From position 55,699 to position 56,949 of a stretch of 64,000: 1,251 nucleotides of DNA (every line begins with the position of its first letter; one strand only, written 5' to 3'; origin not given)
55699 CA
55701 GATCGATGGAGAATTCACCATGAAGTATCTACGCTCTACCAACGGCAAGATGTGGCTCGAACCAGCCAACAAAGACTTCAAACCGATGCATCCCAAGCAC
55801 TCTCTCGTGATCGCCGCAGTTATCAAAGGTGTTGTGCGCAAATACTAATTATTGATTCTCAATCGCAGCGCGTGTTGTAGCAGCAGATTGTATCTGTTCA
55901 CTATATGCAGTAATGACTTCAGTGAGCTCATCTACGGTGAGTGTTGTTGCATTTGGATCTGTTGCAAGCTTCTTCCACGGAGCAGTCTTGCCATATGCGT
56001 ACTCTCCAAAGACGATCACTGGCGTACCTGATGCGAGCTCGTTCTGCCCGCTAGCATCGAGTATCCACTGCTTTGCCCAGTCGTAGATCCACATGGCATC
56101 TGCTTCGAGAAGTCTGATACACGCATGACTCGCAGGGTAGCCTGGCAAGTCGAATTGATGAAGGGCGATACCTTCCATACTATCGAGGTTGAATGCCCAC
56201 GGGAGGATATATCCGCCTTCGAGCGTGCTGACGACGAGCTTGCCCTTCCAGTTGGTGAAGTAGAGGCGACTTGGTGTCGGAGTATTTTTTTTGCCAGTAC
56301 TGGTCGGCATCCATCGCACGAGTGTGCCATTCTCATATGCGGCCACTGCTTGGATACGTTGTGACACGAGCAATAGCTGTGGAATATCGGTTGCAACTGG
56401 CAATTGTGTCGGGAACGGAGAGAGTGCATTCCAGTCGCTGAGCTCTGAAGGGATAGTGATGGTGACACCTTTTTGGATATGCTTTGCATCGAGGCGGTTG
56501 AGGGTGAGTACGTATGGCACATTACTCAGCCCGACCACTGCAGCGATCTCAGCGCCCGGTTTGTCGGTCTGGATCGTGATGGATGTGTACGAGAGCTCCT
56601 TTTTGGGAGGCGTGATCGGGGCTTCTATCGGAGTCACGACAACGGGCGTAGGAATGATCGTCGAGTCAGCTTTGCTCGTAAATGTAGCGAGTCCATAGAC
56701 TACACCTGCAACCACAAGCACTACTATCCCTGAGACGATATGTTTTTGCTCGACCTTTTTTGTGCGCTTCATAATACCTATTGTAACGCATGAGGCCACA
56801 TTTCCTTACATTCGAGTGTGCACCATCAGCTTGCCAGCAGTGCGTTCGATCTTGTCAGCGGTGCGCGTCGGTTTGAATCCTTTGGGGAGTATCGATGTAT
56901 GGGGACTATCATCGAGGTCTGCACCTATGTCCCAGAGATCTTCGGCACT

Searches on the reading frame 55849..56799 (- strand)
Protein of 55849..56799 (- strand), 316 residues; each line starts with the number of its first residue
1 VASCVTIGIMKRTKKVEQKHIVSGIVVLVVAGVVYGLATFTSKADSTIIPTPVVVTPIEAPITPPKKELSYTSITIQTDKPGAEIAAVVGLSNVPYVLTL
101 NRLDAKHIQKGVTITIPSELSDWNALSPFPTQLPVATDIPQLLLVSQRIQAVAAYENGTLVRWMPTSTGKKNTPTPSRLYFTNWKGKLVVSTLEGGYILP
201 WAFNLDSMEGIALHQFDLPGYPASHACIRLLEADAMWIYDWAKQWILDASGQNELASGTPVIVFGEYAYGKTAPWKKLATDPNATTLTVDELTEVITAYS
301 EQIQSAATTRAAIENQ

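Call 54: search_protein_families(library=pfam, proteins=[window:55849-56799:-], max_evalue=0.00001)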
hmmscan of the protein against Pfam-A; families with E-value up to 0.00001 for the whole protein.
window:55849-56799:- (316 aa): 1 family
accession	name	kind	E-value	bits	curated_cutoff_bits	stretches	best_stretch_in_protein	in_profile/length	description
PF03734.19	YkuD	-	5.1e-14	53.5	23.4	1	144-263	5-146/146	L,D-transpeptidase catalytic domain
